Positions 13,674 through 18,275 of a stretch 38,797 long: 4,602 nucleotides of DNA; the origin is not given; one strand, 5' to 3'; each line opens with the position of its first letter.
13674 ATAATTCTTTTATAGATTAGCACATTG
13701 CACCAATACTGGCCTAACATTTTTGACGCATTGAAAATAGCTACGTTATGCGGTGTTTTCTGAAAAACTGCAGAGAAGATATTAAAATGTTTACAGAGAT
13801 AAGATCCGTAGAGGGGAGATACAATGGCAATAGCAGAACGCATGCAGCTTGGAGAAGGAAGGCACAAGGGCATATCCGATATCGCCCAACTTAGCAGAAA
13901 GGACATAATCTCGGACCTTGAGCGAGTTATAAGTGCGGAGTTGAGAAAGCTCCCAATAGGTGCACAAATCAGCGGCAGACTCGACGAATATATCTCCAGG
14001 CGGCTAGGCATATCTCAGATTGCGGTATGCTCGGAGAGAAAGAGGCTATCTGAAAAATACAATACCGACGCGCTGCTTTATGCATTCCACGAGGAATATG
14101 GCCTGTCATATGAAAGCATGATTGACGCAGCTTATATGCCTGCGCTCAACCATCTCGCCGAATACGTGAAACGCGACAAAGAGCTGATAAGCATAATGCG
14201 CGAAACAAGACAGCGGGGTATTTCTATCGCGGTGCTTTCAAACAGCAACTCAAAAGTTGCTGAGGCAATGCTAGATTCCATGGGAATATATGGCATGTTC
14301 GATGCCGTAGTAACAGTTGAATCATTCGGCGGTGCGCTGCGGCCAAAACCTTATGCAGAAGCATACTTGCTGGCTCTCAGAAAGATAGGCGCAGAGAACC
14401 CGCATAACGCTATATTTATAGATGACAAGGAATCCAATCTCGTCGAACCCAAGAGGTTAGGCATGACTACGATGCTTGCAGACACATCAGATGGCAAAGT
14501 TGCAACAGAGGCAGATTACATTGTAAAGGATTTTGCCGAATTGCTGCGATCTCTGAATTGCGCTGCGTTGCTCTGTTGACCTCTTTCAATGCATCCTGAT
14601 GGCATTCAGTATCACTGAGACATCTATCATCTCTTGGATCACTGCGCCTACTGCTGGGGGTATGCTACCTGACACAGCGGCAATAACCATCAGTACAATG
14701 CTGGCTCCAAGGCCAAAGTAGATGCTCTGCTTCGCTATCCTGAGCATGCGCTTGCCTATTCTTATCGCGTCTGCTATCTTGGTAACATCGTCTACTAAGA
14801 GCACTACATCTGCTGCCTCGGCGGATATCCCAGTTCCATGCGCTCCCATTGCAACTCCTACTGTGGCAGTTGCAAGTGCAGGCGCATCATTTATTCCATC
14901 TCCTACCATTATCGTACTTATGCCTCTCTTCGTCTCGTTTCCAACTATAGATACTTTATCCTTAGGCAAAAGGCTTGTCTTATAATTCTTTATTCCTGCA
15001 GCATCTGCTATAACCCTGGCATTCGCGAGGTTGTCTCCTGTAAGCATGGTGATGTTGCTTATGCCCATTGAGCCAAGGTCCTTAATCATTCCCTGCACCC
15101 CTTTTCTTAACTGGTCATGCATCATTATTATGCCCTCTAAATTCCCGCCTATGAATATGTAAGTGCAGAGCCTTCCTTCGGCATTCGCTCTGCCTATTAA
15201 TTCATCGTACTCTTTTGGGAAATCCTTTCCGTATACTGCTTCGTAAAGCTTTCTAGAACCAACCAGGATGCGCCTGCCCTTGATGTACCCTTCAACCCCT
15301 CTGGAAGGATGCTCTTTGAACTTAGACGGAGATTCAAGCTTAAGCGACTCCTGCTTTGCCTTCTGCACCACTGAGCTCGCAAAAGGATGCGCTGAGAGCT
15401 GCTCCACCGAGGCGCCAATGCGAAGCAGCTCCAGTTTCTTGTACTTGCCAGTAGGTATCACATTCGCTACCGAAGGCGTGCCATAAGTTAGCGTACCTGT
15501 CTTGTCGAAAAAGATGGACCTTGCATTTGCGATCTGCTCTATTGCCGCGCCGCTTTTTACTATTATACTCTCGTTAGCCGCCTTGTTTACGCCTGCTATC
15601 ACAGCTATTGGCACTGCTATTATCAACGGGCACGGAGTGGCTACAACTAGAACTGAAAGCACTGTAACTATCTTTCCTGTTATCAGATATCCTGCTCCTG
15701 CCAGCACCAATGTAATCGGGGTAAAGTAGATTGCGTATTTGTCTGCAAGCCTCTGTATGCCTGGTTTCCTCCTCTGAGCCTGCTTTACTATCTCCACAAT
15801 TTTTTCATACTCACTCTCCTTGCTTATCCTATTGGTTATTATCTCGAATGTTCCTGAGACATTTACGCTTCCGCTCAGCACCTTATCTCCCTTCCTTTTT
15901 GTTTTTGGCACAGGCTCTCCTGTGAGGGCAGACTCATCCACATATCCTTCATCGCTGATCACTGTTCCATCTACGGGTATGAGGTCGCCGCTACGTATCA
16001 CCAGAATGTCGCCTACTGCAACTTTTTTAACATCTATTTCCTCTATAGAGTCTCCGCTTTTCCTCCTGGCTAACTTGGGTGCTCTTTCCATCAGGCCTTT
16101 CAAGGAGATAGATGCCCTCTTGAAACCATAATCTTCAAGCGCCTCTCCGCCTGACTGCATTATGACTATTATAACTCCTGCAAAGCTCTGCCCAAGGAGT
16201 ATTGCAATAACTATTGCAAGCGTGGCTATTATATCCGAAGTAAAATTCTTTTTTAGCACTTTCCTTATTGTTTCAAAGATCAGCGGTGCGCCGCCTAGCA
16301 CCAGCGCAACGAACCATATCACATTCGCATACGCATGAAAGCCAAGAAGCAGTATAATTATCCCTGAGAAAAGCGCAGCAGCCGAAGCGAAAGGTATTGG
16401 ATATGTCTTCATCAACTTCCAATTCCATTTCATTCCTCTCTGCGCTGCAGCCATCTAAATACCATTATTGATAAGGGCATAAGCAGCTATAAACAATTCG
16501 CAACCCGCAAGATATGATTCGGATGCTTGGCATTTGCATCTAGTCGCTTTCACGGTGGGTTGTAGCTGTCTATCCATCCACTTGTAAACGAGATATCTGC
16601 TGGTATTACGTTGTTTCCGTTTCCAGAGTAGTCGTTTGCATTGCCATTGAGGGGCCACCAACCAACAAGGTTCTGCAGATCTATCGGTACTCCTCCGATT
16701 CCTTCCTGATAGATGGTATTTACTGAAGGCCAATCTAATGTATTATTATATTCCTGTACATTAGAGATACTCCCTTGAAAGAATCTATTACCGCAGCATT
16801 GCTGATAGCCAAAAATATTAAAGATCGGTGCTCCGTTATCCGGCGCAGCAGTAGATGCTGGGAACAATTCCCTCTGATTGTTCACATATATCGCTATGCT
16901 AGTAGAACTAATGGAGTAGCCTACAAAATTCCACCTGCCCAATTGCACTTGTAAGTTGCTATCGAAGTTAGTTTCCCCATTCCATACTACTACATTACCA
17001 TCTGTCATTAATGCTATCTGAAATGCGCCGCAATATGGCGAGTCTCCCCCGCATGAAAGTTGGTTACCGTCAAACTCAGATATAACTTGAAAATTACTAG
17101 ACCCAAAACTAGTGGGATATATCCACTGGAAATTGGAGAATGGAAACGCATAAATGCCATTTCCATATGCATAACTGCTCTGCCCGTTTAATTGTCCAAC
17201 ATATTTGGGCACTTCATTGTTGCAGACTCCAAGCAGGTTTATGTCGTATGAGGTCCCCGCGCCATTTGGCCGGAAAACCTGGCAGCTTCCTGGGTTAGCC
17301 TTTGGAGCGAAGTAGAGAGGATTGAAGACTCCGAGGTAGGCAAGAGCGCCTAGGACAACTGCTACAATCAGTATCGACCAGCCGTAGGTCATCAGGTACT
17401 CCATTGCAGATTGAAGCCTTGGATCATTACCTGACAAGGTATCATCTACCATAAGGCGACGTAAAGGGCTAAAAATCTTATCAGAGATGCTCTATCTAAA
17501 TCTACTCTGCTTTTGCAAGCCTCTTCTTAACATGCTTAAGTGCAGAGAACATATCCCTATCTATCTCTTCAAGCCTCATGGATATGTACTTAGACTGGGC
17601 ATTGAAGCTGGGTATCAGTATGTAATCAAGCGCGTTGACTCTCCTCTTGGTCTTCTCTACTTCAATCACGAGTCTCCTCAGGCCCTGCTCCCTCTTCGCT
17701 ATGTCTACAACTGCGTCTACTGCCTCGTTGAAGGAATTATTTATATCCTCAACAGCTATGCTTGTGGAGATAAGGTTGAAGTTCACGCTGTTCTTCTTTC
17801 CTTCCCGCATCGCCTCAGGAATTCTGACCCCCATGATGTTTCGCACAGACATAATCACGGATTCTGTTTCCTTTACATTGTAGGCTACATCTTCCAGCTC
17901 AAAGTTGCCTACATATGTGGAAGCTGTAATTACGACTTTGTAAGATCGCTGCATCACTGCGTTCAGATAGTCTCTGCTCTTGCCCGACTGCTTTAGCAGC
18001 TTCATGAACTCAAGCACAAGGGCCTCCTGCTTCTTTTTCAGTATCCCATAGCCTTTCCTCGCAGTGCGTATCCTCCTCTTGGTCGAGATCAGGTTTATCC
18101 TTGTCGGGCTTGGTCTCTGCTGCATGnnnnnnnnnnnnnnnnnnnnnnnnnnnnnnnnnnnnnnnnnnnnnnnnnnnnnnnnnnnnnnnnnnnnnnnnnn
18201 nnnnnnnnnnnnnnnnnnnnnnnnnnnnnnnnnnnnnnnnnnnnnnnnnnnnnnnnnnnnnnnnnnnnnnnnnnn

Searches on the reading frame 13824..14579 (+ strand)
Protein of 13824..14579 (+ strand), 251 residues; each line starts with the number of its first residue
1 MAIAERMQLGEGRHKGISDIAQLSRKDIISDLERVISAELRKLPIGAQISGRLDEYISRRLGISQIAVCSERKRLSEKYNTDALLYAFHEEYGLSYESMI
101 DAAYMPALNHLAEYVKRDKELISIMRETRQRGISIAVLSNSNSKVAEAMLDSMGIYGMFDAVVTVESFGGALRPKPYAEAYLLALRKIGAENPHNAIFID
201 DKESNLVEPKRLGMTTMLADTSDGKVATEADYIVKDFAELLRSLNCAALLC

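Call 30: search_protein_families(library=pfam, max_evalue=0.01, proteins=[window:13824-14579:+])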
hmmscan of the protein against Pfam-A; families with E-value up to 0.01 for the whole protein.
window:13824-14579:+ (251 aa): 3 families
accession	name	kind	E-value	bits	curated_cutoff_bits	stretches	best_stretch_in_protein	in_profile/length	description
PF00702.32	Hydrolase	-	1.1e-12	49.2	26.4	1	120-203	102-181/191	haloacid dehalogenase-like hydrolase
PF13419.12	HAD_2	-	2.5e-10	41.2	23.8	1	109-217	71-176/178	Haloacid dehalogenase-like hydrolase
PF12710.13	HAD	-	0.0072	17.2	27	0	81-165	43-130/189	haloacid dehalogenase-like hydrolase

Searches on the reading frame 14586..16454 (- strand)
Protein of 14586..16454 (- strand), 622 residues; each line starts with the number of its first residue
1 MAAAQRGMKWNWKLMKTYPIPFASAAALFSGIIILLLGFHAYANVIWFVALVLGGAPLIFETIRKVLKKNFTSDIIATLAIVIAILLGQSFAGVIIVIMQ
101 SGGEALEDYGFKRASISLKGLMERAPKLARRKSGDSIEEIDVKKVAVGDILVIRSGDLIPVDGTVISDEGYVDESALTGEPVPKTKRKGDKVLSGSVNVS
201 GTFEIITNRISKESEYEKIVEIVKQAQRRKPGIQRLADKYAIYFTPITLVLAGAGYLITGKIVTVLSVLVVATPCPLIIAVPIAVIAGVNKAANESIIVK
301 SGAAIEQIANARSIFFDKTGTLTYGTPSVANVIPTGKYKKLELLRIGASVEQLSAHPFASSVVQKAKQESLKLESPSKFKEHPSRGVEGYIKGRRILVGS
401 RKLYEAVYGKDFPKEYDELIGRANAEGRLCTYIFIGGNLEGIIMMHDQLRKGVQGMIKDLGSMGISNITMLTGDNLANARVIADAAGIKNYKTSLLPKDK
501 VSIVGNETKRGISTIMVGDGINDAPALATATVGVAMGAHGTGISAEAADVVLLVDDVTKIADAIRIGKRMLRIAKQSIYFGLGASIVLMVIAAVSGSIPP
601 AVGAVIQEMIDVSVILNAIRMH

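Call 31: search_protein_families(library=pfam, max_evalue=0.01, proteins=[window:14586-16454:-])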
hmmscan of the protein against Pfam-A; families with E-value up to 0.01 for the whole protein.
window:14586-16454:- (622 aa): 2 families
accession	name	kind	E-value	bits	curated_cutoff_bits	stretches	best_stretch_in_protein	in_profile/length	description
PF00122.25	E1-E2_ATPase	-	6.1e-49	166.4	28.1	1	125-294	3-180/181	E1-E2 ATPase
PF00702.32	Hydrolase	-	1.1e-24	88.3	26.4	1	313-530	3-190/191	haloacid dehalogenase-like hydrolase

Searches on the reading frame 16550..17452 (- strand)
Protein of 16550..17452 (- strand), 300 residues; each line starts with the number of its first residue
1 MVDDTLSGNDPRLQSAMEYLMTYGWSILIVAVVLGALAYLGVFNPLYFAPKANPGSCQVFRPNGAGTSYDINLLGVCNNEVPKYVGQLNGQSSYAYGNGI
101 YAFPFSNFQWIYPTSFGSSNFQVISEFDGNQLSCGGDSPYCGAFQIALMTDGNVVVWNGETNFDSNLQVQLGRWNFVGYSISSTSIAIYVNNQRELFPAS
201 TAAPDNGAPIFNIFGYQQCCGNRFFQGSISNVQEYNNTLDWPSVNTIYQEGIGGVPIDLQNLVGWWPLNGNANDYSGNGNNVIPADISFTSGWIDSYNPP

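Call 30: search_protein_families(library=pfam, max_evalue=0.01, proteins=[window:16550-17452:-])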
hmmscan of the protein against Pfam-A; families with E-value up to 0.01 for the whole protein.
window:16550-17452:- (300 aa): 1 family
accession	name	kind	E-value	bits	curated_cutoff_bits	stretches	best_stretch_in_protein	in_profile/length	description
PF13385.13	Laminin_G_3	-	5.6e-10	40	27.6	1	110-244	24-150/151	Concanavalin A-like lectin/glucanases superfamily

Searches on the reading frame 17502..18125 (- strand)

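Call 30: search_protein_families(library=pfam, max_evalue=0.01, proteins=[window:17502-18125:-])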
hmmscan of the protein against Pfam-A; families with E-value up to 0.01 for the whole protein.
window:17502-18125:- (207 aa): 2 families
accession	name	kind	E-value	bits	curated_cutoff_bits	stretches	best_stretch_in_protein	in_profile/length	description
PF01813.22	ATP-synt_D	-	3.7e-46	157.9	25.7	1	11-201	1-196/196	ATP synthase subunit D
PF19369.4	DUF5944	-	0.004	17.1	25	1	27-94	86-151/243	Family of unknown function (DUF5944)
